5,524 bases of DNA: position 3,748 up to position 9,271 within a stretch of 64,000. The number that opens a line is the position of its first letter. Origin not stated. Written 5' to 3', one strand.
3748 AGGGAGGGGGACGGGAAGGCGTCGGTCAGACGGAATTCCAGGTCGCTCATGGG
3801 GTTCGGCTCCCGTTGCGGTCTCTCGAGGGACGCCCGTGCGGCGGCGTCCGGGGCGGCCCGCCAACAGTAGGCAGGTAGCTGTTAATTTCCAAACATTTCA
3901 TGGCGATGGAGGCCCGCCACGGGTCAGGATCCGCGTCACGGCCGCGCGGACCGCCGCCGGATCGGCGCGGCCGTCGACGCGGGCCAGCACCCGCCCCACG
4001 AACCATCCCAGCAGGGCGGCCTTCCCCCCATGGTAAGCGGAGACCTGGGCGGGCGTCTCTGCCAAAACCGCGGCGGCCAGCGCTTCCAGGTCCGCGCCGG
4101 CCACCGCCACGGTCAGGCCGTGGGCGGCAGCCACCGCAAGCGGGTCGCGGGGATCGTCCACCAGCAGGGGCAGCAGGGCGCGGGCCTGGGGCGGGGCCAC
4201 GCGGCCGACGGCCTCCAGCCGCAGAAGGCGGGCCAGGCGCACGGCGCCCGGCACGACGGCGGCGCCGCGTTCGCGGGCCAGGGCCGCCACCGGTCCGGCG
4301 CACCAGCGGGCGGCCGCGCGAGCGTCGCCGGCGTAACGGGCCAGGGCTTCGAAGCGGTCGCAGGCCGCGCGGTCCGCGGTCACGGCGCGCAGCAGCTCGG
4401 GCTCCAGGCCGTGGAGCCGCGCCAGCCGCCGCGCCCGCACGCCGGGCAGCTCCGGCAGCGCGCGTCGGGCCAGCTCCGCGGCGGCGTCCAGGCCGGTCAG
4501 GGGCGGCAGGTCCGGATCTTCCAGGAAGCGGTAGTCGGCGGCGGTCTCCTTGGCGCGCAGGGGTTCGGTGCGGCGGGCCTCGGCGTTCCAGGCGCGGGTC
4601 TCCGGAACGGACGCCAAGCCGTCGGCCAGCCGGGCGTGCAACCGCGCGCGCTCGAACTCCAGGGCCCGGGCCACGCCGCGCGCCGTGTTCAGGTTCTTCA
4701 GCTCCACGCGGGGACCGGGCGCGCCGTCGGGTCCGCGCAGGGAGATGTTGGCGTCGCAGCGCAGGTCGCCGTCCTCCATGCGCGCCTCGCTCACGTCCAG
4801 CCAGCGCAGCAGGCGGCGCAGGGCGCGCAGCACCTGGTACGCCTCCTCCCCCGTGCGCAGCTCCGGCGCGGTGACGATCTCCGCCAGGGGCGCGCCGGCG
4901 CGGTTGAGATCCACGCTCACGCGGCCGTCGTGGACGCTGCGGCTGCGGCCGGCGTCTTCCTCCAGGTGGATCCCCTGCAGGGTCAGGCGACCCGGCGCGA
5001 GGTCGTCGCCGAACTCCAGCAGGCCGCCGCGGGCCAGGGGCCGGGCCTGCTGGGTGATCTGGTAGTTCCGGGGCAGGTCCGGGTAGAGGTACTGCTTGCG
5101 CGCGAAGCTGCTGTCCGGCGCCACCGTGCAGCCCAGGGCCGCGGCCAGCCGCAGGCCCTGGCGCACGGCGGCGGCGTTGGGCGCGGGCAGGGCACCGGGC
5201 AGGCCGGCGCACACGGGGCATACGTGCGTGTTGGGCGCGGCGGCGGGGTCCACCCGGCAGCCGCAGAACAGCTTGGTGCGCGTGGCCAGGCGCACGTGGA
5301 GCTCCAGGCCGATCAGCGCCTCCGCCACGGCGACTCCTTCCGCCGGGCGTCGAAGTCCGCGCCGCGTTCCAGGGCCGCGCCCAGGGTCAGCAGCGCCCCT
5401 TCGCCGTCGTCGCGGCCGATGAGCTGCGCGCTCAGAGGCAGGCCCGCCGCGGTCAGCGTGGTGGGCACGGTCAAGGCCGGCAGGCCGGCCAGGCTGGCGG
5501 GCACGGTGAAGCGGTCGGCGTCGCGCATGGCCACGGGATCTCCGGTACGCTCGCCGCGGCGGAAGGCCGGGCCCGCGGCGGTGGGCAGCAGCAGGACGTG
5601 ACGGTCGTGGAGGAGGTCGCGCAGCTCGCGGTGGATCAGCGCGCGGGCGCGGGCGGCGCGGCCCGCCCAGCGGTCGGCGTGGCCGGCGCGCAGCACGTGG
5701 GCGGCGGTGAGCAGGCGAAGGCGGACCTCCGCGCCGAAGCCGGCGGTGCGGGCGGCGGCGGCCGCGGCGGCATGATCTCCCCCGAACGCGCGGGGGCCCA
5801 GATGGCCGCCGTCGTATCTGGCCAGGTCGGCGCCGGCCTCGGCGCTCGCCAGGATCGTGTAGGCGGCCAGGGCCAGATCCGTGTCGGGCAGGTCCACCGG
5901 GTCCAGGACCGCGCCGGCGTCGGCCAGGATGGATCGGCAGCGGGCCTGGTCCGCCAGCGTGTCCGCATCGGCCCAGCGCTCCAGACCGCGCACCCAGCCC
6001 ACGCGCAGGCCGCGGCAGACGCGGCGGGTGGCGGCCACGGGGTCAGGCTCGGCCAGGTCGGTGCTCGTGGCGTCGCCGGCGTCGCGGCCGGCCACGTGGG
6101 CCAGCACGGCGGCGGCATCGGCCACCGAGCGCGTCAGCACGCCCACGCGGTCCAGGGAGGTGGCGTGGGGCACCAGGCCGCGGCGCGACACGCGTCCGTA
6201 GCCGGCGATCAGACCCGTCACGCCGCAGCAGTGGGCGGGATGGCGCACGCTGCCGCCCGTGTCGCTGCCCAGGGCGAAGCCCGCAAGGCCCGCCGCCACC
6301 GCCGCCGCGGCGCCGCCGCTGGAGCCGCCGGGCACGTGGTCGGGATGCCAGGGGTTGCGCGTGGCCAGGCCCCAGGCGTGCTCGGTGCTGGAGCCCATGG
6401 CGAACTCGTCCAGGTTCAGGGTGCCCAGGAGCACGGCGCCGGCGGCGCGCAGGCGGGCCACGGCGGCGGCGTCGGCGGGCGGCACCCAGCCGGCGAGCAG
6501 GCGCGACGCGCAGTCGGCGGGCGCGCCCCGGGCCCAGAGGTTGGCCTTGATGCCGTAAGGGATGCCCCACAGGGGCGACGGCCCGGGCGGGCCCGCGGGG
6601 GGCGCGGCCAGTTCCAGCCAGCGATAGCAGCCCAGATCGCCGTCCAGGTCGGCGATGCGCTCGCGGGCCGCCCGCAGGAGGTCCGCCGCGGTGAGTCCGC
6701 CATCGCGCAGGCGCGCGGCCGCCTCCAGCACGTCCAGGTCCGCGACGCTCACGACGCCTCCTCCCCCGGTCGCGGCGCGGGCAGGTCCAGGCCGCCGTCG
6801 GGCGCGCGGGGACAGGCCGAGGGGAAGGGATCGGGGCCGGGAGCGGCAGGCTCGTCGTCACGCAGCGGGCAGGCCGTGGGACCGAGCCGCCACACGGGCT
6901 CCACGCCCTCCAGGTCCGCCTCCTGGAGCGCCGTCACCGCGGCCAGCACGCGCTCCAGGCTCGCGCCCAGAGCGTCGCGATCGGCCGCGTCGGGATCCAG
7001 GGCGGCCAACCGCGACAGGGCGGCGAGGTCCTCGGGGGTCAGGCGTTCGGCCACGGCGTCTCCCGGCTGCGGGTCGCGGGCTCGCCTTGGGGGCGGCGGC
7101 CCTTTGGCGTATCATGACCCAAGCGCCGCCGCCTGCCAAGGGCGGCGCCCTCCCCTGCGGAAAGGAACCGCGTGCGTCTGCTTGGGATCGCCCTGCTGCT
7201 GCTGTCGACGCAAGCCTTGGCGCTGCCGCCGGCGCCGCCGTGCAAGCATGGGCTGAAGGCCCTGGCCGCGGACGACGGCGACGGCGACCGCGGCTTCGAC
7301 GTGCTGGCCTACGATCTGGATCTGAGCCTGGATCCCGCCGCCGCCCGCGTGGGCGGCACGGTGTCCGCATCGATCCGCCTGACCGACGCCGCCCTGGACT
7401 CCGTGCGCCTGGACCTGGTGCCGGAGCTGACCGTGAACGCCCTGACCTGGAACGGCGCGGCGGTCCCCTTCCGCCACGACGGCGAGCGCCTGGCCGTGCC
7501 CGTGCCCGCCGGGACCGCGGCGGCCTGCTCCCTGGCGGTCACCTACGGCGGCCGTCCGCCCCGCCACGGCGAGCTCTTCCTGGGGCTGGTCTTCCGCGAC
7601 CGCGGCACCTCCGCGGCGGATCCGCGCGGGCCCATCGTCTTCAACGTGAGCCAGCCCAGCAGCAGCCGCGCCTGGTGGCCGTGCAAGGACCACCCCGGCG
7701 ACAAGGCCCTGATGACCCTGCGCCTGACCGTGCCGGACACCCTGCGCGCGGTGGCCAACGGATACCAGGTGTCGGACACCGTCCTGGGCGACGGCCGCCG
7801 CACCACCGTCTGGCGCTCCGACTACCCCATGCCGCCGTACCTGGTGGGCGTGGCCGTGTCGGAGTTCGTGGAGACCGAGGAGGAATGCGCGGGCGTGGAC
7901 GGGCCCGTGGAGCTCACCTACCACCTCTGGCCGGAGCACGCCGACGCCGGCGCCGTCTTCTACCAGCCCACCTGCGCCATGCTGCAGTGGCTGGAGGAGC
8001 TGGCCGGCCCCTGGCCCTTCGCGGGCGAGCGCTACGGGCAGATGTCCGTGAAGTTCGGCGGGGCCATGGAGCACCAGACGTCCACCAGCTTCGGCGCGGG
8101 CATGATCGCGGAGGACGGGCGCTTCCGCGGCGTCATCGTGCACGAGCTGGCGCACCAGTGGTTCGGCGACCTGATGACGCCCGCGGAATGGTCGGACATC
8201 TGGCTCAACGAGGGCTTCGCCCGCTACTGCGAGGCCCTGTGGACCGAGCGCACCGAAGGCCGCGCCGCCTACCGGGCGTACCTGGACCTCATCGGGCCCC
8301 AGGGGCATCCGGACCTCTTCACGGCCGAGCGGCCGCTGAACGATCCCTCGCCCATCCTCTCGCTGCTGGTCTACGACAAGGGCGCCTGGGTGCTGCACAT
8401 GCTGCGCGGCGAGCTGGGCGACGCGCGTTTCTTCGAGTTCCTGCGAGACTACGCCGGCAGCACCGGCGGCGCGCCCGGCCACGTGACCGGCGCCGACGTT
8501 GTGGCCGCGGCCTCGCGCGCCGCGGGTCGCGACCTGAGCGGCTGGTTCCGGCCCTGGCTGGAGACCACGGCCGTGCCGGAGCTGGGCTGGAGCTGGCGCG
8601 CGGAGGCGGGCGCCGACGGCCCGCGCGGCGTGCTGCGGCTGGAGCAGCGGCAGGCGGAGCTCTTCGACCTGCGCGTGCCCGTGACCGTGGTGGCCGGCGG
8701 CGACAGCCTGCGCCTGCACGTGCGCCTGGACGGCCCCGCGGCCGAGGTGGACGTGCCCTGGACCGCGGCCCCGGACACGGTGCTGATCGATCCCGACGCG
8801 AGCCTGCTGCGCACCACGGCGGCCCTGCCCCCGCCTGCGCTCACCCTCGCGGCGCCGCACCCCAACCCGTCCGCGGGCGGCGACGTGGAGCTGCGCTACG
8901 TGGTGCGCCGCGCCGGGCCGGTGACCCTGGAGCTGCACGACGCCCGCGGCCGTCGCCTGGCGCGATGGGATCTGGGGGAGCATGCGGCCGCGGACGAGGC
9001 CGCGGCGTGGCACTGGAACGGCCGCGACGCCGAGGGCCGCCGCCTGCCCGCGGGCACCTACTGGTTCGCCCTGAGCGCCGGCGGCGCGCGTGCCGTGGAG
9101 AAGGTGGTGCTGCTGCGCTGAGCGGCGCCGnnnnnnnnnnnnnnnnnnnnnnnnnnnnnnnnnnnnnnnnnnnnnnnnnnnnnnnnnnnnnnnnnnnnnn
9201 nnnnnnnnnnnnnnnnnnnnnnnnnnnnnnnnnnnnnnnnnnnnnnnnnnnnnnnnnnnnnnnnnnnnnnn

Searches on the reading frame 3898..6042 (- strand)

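Call 15: search_protein_families(library=pfam, proteins=[window:3898-6042:-], max_evalue=0.001)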
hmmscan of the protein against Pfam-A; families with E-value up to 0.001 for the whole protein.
window:3898-6042:- (714 aa): 2 families
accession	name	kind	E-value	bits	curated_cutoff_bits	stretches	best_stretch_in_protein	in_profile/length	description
PF02934.20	GatB_N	-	3.7e-92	308.9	23.4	1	243-516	2-270/277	GatB/GatE catalytic domain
PF02637.23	GatB_Yqey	-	6.5e-18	65.5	27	1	563-705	2-147/148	GatB domain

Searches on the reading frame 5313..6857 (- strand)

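Call 11: search_protein_families(library=pfam, proteins=[window:5313-6857:-], max_evalue=0.00001)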
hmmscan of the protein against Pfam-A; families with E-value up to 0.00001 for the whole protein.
window:5313-6857:- (514 aa): 1 family
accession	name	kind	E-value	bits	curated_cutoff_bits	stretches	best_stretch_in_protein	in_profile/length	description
PF01425.27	Amidase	-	1.1e-105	354.7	27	1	94-490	45-445/445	Amidase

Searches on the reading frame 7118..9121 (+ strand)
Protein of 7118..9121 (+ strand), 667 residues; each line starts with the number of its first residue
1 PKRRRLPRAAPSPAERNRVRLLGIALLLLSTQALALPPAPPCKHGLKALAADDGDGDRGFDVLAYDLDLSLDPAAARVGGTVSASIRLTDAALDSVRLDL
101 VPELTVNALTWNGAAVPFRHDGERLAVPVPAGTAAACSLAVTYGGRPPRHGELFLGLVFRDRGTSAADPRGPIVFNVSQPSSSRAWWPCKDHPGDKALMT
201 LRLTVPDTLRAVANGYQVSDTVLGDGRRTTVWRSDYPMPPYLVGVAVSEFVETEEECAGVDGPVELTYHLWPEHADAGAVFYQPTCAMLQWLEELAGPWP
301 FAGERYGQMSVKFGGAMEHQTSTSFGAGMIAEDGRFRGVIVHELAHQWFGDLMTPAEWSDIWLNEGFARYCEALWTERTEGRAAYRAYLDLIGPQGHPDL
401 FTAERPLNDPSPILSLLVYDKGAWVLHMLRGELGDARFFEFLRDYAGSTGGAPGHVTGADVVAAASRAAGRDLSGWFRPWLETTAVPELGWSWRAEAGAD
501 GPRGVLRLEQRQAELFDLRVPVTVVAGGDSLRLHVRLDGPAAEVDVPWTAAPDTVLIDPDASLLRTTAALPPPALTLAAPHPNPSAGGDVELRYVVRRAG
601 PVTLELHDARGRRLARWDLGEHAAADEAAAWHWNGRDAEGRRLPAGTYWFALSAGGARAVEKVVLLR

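Call 11: search_protein_families(library=pfam, proteins=[window:7118-9121:+], max_evalue=0.00001)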
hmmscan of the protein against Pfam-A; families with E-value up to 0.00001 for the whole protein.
window:7118-9121:+ (667 aa): 3 families
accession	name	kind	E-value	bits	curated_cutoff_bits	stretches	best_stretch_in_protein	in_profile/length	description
PF01433.26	Peptidase_M1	-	8.9e-27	94.5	27.7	1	328-480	50-218/218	Peptidase family M1 domain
PF17900.6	Peptidase_M1_N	-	5.2e-11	43.4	25.8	1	64-242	4-186/186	Peptidase M1 N-terminal domain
PF13860.13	FlgD_ig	-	6e-08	33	27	1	597-654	20-75/79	FlgD Ig-like domain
